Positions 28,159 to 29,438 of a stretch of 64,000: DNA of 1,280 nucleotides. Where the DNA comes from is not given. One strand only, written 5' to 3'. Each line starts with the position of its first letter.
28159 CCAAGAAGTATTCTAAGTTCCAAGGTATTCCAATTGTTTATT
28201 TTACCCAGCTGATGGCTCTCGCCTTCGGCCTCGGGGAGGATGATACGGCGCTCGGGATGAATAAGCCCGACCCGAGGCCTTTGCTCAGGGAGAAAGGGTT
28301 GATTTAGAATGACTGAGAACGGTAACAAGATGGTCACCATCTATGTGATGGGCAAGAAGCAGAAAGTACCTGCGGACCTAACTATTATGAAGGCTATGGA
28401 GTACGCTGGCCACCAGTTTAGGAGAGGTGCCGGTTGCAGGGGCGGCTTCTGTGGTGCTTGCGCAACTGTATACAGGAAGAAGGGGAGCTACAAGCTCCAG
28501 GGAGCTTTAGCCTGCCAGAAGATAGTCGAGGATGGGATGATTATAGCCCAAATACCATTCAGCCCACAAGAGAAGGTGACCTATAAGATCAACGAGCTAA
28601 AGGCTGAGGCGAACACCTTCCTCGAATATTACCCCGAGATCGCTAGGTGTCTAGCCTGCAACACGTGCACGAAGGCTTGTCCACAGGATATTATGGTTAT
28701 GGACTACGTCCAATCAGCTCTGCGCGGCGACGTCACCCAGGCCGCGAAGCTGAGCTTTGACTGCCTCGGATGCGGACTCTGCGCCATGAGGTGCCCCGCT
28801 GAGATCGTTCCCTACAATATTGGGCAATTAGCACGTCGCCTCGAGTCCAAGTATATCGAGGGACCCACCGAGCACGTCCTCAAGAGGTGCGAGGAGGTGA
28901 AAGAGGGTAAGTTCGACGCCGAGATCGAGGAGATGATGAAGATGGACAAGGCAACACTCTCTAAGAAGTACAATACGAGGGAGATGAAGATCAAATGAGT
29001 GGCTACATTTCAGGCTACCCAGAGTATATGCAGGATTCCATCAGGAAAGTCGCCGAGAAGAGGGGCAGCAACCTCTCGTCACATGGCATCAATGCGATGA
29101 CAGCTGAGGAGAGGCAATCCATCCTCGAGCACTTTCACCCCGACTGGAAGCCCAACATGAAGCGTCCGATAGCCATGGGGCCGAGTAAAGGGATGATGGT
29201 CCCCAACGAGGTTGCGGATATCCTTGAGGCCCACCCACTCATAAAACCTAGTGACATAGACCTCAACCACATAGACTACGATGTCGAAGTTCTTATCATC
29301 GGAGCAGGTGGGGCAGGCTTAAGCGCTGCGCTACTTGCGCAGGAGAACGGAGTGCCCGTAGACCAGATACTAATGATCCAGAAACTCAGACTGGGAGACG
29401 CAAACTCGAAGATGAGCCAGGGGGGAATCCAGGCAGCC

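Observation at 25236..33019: Split thiol:fumarate-reductase-like gene set joined to a full HdrA, next to fumarate hydratase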

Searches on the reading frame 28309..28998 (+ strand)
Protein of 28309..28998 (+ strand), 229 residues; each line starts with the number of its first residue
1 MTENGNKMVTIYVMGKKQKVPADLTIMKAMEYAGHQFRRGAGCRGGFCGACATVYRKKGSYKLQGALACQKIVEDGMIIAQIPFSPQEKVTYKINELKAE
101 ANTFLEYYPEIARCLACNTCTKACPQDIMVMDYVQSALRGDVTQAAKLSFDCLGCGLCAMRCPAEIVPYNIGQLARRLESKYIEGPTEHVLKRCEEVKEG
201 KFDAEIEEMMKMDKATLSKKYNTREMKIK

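Call 3: search_protein_families(library=pfam, proteins=[window:28309-28998:+], max_evalue=0.001)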
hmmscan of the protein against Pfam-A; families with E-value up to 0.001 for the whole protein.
window:28309-28998:+ (229 aa): 12 families
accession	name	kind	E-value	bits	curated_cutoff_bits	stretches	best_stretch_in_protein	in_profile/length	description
PF13187.11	Fer4_9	-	2.6e-09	37.4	27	1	113-165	1-50/52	4Fe-4S dicluster domain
PF12838.12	Fer4_7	-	8.2e-09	36.2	27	1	113-165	1-51/52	4Fe-4S dicluster domain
PF13534.11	Fer4_17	-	7.3e-08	33.3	22.2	1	140-166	34-60/61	4Fe-4S dicluster domain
PF13237.11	Fer4_10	-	2.3e-07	31.1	25.5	1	112-163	7-53/53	4Fe-4S dicluster domain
PF13183.11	Fer4_8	-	8.9e-07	29.8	27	0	144-166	46-68/68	4Fe-4S dicluster domain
PF13484.11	Fer4_16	-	1.2e-05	26.5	30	0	113-132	1-20/66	4Fe-4S double cluster binding domain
PF14691.11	Fer4_20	-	1.3e-05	25.4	25.8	1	107-165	17-78/113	Dihydroprymidine dehydrogenase domain II, 4Fe-4S cluster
PF00037.32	Fer4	-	2.8e-05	24.2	21.1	0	151-165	7-21/24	4Fe-4S binding domain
PF00111.32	Fer2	-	6.5e-05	23.2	21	1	13-71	3-74/77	2Fe-2S iron-sulfur cluster binding domain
PF14697.11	Fer4_21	-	9.3e-05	22.9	35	1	112-164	6-53/59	4Fe-4S dicluster domain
PF13510.11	Fer2_4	-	0.00016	22.1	22.8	1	7-80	2-78/82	2Fe-2S iron-sulfur cluster binding domain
PF12800.12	Fer4_4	-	0.00091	19.8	24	0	113-126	3-16/17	4Fe-4S binding domain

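Call 4: search_protein_families(library=ncbifam, proteins=[window:28309-28998:+], max_evalue=0.001)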
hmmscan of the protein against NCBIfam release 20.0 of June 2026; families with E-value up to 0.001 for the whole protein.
window:28309-28998:+ (229 aa): 34 families (the best 25 are shown)
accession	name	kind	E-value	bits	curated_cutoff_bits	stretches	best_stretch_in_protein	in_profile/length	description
TIGR00314.1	cdhA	equivalog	7.9e-10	37.2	781.3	1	99-167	389-454/784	CO dehydrogenase/acetyl-CoA synthase complex subunit alpha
TIGR01945.1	rnfC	subfamily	2.2e-09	36.4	245.95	1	89-167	341-419/435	RnfABCDGE type electron transport complex subunit C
NF003454.1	PRK05035.1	equivalog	1.2e-08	34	345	1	92-166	347-422/556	electron transport complex subunit RsxC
NF007205.0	PRK09626.1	equivalog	1.3e-08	34.8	93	1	110-203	15-101/105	2-oxoglutarate-acceptor oxidoreductase subunit OorD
NF004898.0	PRK06259.1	equivalog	2.8e-08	32.9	385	1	17-200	20-184/488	fumarate reductase (CoM/CoB) subunit TfrB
NF042909.1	FMH_DH_FwdF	exception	8.7e-08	31.6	375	1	112-175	15-80/336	tungsten-dependent formylmethanofuran dehydrogenase subunit FwdF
TIGR01971.1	NuoI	subfamily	2.2e-07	30.5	113.05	1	100-167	30-98/121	NADH-quinone oxidoreductase, chain I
NF004540.0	PRK05888.2-1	equivalog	1.3e-06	28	215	1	103-167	37-103/139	NADH-quinone oxidoreductase subunit NuoI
TIGR02700.1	flavo_MJ0208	hypoth_equivalog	5.3e-06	25.9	251.35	1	102-208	138-232/234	dihydromethanopterin reductase (acceptor)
NF004536.0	PRK05888.1-1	equivalog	8.7e-06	25.2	212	1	112-166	58-113/180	NADH-quinone oxidoreductase subunit NuoI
NF040864.1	HgcB_ferredoxin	equivalog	1e-05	25.3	99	1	111-168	13-62/93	mercury methylation ferredoxin HgcB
NF041779.1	hetero_SS_HdrC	equivalog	1.3e-05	24.7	350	1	111-178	30-102/198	ferredoxin:CoB-CoM heterodisulfide reductase subunit HdrC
TIGR00384.1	dhsB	subfamily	1.3e-05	24.7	88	0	105-137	133-165/222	succinate dehydrogenase and fumarate reductase iron-sulfur protein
NF041837.1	rnfC_Methano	equivalog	1.4e-05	24.1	650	1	71-167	318-414/438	Rnf electron transport complex subunit RnfC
TIGR02179.1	PorD_KorD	subfamily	1.8e-05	24.8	60.05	1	112-165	25-70/78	2-oxoacid:acceptor oxidoreductase, delta subunit, pyruvate/2-ketoisovalerate family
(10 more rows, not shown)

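Call 87: search_solved_structures(query=window:28309-28998:+, max_evalue=0.01, show_alignments=2)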
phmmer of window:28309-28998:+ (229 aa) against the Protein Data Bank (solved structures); distinct sequences matched with E-value up to 0.01: 103 (the best 60 are shown).
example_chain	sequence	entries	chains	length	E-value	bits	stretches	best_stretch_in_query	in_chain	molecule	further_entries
9sfi_T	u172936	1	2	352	1.5e-09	40.9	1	112-172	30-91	4Fe-4S ferredoxin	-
7bkb_K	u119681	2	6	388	4.8e-09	39.2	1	114-169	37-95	Formylmethanofuran dehydrogenase, subunit F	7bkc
9sw6_G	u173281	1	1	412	6.3e-09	38.9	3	111-171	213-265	Polyferredoxin protein MvhB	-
9c0q_A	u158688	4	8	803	2.3e-07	33.8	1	110-169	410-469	Acetyl-CoA decarbonylase/synthase complex subunit alpha 2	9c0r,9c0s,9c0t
9sfi_O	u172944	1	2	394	6.6e-07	32.3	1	112-177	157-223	Ferredoxin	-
8zo9_c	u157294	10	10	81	1e-06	31.6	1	113-170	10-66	Photosystem I iron-sulfur center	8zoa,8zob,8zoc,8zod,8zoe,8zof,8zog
9ygv_C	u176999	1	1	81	2e-06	30.7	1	113-172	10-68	Photosystem I iron-sulfur center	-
9m4f_C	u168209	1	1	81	2.3e-06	30.5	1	113-170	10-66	PsaC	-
5zgb_C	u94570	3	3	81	2.6e-06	30.3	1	113-170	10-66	PsaC | Photosystem I iron-sulfur center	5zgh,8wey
9sw6_H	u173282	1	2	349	2.7e-06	30.3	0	112-167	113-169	Tungsten formylmethanofuran dehydrogenase, subunit F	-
9uas_C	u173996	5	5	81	3.1e-06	30.1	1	113-169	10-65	Photosystem I iron-sulfur center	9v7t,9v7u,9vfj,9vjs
6l4u_C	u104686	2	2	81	3.4e-06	29.9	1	113-170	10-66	Photosystem I iron-sulfur center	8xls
6pnj_C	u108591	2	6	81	3.4e-06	29.9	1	113-170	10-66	Photosystem I iron-sulfur center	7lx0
7yca_C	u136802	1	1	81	3.5e-06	29.9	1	113-169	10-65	Photosystem I iron-sulfur center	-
10eg_C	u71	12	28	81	3.7e-06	29.8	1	113-170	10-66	Photosystem I iron-sulfur center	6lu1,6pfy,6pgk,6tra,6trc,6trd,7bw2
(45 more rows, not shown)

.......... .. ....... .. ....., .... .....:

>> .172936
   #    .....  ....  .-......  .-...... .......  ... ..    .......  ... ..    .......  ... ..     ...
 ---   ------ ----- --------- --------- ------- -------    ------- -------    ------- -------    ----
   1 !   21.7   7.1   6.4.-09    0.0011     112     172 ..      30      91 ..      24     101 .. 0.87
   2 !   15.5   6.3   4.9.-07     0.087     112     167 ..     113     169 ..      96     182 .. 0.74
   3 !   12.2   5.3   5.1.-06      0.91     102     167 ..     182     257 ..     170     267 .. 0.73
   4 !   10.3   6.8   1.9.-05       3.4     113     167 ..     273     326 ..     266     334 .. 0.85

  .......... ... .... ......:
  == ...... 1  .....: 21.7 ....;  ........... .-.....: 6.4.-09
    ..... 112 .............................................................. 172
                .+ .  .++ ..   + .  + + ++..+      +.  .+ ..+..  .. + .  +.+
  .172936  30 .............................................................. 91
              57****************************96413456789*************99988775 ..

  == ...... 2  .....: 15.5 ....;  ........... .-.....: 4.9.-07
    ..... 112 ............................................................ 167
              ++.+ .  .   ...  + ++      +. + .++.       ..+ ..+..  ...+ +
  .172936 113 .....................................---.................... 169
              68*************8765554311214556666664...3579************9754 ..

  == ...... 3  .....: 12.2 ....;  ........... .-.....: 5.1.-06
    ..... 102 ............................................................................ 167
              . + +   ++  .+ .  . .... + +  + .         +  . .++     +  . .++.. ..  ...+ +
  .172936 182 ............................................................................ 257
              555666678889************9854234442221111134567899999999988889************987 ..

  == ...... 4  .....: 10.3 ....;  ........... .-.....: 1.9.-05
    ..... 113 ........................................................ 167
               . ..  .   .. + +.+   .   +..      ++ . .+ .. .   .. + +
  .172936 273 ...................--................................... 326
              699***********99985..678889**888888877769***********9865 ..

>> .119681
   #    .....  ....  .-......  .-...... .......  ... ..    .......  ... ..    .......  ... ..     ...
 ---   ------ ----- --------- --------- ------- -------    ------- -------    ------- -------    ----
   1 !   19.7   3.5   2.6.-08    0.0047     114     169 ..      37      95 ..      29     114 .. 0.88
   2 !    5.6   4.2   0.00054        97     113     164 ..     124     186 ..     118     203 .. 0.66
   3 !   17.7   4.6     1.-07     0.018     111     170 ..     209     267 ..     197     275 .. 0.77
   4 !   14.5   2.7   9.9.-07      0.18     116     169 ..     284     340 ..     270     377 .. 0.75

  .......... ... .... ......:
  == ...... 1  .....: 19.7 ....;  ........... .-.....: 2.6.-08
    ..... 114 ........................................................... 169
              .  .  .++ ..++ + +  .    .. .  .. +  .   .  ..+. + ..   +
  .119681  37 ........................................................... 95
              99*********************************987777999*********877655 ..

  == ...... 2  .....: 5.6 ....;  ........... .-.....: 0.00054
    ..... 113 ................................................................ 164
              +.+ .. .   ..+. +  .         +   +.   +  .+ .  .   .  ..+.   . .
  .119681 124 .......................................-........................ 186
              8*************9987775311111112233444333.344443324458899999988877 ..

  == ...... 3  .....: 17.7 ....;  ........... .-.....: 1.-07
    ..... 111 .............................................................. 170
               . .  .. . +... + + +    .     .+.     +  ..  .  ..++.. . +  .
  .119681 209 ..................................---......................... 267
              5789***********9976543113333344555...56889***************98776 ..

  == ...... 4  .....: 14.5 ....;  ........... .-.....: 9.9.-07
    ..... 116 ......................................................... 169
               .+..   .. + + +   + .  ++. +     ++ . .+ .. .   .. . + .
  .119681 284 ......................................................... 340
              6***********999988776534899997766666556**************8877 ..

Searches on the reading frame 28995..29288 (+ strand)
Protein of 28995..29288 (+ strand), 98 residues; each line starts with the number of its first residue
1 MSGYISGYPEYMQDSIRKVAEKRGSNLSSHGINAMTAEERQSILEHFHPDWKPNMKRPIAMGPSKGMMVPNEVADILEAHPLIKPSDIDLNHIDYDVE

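Call 90: search_protein_families(library=pfam, proteins=[window:28995-29288:+], max_evalue=10)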
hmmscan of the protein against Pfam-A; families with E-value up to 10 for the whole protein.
seq(98 aa): 3 families
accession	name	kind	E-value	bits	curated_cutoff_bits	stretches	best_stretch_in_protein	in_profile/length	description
PF14791.11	DNA_pol_B_thumb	-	0.045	14.1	25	1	14-39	13-38/63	DNA polymerase beta thumb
PF11390.13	FdsD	-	0.12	13.2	27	1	37-60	20-43/61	NADH-dependant formate dehydrogenase delta subunit FdsD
PF08109.16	Antimicrobial14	-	1.1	9.8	22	1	1-12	2-13/31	Lactocin 705 family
